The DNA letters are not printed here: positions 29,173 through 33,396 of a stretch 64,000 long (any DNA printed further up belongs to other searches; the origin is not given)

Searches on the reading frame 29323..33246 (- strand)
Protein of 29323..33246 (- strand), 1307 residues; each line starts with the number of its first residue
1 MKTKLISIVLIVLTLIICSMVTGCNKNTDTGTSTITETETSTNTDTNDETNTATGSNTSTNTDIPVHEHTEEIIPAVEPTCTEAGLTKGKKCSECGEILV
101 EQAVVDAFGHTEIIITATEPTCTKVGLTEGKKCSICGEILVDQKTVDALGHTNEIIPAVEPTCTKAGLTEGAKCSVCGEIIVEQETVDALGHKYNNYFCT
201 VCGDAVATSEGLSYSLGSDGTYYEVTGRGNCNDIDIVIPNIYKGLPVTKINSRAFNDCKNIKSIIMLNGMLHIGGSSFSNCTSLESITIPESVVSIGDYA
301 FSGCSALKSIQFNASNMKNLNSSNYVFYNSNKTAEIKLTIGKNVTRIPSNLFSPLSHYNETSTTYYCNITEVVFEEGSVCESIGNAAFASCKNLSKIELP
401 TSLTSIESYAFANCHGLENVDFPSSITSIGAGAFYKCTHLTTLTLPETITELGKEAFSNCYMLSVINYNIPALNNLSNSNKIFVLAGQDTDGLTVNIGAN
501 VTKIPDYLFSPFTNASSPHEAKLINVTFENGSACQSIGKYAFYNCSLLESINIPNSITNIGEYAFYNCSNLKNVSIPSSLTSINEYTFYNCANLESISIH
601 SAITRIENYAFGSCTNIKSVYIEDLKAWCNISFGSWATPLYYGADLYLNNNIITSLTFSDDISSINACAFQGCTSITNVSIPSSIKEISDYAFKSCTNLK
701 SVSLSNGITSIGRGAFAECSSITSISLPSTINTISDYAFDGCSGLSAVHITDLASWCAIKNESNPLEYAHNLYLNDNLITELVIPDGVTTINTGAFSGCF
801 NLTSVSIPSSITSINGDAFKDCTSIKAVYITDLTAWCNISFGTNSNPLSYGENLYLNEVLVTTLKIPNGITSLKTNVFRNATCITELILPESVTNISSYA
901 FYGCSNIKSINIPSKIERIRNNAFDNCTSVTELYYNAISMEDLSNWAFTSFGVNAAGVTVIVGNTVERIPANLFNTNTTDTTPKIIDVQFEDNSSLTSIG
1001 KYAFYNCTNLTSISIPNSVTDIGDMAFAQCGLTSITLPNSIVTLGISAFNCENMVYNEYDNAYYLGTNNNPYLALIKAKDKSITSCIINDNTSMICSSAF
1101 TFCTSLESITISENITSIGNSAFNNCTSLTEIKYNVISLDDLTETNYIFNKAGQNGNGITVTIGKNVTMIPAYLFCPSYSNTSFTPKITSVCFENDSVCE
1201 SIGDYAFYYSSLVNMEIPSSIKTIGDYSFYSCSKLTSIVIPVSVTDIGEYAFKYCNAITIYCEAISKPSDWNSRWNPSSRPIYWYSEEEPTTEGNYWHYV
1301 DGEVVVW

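Call 9: search_protein_families(library=pfam, proteins=[window:29323-33246:-])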
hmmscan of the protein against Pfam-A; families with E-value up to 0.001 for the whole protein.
window:29323-33246:- (1307 aa): 5 families
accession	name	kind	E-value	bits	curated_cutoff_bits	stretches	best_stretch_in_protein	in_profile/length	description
PF13306.12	LRR_5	-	5.8e-188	614.9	27.7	9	536-623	2-87/127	BspA type Leucine rich repeat region (6 copies)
PF13855.12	LRR_8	-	9.6e-43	144.2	27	1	684-728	12-57/61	Leucine rich repeat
PF23952.1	LRR_EndoS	-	8.3e-17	61.9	27.9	0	642-706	24-91/116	Endo-beta-N-acetylglucosaminidase EndoS LRR domain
PF12799.13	LRR_4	-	2e-11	44.2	27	0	697-736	1-38/44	Leucine Rich repeats (2 copies)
PF23622.1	LRR_At1g61320_AtMIF1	-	4.8e-05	23.3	26.9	0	414-481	104-171/384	At1g61320/AtMIF1, LRR domain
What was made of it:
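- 29323..33246 (-): BspA-type LRR lipoprotein gene (1307 aa). It is the cognate gene of the leader, now 2.4 kb downstream on the same strand. Pfam LRR_5 (call 9).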
